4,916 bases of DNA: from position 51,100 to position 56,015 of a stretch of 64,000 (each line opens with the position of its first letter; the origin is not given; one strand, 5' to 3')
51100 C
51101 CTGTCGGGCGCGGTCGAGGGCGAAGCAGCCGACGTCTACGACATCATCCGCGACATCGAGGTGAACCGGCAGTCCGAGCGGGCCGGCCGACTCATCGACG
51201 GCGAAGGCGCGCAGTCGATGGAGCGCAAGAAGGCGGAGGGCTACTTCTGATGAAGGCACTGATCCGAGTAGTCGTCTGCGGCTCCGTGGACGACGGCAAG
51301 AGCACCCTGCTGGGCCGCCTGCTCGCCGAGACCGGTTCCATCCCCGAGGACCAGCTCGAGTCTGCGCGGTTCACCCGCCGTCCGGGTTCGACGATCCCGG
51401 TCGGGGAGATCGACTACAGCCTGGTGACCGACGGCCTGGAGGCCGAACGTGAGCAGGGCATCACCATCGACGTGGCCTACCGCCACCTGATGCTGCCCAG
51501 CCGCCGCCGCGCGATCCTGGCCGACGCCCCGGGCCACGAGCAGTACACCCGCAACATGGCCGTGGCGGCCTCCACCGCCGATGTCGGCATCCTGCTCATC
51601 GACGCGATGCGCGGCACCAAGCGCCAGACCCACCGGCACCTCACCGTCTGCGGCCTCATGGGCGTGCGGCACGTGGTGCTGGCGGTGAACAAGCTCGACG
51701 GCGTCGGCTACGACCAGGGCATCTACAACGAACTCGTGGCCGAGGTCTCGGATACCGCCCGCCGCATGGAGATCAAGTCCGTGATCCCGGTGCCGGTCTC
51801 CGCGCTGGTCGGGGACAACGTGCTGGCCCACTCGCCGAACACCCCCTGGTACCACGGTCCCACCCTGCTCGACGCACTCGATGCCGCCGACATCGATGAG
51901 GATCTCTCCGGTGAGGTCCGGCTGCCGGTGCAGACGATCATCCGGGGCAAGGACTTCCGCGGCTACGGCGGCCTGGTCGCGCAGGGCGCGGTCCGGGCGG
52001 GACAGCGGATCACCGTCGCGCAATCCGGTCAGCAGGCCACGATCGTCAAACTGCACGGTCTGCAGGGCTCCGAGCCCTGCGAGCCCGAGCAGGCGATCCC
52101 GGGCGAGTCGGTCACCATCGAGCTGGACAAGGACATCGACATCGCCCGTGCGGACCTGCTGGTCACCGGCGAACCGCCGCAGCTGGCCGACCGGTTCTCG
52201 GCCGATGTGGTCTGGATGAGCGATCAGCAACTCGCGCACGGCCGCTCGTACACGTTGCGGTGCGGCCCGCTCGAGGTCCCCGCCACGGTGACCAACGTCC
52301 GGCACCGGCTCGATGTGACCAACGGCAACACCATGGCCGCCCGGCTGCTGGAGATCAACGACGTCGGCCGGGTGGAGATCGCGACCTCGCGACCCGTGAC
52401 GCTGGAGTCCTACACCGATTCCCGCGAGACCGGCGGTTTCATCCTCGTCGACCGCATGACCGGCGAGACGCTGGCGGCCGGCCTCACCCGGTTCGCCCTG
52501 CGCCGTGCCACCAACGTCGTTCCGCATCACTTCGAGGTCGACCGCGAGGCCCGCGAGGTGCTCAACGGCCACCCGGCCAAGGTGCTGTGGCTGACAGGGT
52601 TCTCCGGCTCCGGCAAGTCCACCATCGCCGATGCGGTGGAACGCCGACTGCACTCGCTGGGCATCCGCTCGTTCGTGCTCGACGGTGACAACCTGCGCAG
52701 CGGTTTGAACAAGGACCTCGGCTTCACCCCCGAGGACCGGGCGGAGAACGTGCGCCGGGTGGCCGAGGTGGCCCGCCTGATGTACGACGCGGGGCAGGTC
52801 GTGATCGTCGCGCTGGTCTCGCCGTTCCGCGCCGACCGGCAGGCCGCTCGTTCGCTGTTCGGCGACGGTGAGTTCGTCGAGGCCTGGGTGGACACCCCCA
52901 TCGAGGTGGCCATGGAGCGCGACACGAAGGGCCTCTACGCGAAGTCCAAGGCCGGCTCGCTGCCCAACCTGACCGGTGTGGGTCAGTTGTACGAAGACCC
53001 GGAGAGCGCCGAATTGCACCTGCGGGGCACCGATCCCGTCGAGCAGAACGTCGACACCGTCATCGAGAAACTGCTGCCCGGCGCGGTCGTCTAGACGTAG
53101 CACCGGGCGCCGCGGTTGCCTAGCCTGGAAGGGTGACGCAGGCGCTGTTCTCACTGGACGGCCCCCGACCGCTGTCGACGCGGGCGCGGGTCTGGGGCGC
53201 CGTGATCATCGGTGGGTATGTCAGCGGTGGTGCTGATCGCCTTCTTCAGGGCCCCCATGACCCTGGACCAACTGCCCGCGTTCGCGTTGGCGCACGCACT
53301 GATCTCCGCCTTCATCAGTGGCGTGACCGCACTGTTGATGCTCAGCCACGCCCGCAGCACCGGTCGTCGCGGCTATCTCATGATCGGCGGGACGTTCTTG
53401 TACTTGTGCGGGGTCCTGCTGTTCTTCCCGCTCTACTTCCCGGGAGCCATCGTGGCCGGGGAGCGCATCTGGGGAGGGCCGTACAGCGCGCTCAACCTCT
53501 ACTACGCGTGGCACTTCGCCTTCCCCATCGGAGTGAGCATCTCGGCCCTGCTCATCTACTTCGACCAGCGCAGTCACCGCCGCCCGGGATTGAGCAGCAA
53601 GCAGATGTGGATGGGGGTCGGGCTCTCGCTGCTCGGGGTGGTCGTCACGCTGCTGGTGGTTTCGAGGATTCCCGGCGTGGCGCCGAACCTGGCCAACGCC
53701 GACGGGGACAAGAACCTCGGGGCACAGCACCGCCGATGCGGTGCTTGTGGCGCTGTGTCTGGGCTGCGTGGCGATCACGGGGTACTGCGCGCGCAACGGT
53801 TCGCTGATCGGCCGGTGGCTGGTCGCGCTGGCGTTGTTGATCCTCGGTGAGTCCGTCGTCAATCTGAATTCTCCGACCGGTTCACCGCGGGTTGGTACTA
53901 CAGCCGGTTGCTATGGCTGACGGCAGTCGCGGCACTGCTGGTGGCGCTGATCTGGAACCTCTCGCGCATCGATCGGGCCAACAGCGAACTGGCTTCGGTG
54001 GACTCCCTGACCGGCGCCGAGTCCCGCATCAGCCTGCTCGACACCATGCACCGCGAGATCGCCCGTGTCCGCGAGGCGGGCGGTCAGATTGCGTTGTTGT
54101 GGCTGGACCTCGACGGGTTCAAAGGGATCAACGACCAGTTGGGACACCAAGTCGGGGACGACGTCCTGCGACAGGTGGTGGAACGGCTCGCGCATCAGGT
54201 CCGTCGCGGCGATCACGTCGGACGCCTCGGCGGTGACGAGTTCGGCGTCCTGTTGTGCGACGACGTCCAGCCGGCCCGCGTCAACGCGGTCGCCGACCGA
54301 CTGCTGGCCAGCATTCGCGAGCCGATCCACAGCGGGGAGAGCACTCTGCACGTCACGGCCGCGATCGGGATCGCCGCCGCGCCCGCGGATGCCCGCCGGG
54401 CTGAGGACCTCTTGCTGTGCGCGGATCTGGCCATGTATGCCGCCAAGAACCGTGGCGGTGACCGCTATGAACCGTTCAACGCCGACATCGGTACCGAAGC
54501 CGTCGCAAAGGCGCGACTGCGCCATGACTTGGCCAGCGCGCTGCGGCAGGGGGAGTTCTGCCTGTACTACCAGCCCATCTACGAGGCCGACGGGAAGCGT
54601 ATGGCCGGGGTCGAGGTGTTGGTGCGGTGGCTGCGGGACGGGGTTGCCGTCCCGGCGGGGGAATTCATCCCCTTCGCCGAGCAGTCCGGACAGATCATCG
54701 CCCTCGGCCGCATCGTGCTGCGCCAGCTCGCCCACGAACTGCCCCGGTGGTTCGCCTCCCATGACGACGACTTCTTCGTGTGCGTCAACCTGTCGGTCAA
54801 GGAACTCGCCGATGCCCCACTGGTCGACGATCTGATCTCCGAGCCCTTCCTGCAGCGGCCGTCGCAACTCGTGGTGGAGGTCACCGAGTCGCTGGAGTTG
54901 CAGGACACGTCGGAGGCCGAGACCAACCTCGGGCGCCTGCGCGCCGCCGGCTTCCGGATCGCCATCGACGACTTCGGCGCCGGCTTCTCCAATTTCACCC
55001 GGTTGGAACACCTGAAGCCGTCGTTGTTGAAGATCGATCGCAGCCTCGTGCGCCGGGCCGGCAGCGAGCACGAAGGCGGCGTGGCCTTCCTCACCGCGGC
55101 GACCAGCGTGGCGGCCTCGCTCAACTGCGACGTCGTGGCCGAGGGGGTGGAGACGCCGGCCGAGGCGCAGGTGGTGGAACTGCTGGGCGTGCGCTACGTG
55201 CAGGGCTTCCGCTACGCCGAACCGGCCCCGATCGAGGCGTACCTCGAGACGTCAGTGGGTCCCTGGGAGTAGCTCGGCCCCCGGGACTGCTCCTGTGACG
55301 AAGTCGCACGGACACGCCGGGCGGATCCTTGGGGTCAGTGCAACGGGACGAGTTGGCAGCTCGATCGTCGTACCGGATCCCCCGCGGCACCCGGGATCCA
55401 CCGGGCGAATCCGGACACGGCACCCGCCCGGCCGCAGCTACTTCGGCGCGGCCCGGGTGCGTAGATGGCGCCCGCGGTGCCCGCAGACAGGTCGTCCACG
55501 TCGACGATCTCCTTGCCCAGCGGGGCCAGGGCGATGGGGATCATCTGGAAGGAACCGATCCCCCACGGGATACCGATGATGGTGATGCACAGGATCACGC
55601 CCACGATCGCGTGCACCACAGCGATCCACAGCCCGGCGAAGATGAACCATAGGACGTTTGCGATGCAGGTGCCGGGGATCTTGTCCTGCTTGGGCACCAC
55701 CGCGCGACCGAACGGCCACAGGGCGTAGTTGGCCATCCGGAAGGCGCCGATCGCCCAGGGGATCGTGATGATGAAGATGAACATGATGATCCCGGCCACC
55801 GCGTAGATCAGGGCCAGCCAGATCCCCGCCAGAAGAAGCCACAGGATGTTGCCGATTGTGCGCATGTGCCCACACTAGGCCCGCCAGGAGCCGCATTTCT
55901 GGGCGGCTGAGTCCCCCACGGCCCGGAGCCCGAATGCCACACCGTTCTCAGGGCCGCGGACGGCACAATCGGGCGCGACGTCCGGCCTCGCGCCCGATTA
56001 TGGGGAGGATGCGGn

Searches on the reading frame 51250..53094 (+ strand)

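Call 32: search_protein_families(library=pfam, proteins=[window:51250-53094:+], max_evalue=1)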
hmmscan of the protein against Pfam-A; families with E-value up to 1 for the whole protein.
window:51250-53094:+ (614 aa): 22 families
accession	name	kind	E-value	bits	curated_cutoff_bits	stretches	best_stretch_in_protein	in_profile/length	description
PF01583.26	APS_kinase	-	3.8e-59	199.5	21.1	1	444-591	3-151/152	Adenylylsulphate kinase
PF00009.33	GTP_EFTU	-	1e-36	126.7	26.5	1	4-211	3-183/188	Elongation factor Tu GTP binding domain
PF22594.2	GTP-eEF1A_C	-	8.3e-24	84.4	27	1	315-412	1-99/101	GTP-eEF1A C-terminal domain-like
PF13671.12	AAA_33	-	9.7e-08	32.9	27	1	445-558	1-115/143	AAA domain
PF01926.29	MMR_HSR1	-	9.8e-06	26.1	21.9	1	7-147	2-112/113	50S ribosome-binding GTPase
PF13555.12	AAA_29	-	5.1e-05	23.4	27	1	442-464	21-43/61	P-loop containing region of AAA domain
PF13238.12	AAA_18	-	6.1e-05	23.9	29.4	1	448-532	3-90/128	AAA domain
PF13401.12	AAA_22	-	0.0024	18.6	27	1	443-470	5-32/130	AAA domain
PF03193.22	RsgA_GTPase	-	0.0042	17.4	30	0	435-466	98-129/174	RsgA GTPase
PF24883.2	NPHP3_N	-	0.0062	17.2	24.8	1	434-469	12-48/164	Nephrocystin 3, N-terminal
PF03308.22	MeaB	-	0.0086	15.5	23.1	1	443-477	33-67/273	Methylmalonyl Co-A mutase-associated GTPase MeaB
PF05673.19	DUF815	-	0.015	14.9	23.8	1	426-474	36-84/249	Protein of unknown function (DUF815)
PF20720.3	nSTAND3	-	0.016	15.3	27.2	1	432-472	8-46/155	Novel STAND NTPase 3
PF07931.18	CPT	-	0.023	14.9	22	1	443-559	1-126/172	Chloramphenicol phosphotransferase-like protein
PF00005.33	ABC_tran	-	0.029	15.4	25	1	442-469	10-37/137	ABC transporter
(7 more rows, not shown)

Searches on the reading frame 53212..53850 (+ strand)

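Call 32: search_protein_families(library=pfam, proteins=[window:53212-53850:+], max_evalue=1)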
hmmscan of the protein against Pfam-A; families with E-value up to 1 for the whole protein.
window:53212-53850:+ (212 aa): 4 families
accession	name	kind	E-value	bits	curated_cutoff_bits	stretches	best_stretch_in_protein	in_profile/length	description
PF17158.10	MASE4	-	1.9e-06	27.9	28.4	1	21-152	3-134/239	Membrane-associated sensor, integral membrane domain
PF08592.16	Anthrone_oxy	-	0.023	15.3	27.3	1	101-152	9-60/106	Anthrone oxygenase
PF09605.15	Trep_Strep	-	0.04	14.4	28.7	1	3-121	10-130/185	Hypothetical bacterial integral membrane protein (Trep_Strep)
PF18547.6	HalOD2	-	0.2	12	27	1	164-182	22-40/52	Halobacterial output domain 2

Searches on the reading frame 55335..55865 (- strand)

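Call 74: search_protein_families(library=pfam, proteins=[window:55335-55865:-], max_evalue=0.001)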
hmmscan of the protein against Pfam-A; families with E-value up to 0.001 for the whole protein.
window:55335-55865:- (176 aa): 1 family
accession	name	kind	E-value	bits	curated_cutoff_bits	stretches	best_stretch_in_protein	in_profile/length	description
PF03733.18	YccF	-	7.6e-36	123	27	2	4-54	1-51/51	Inner membrane component domain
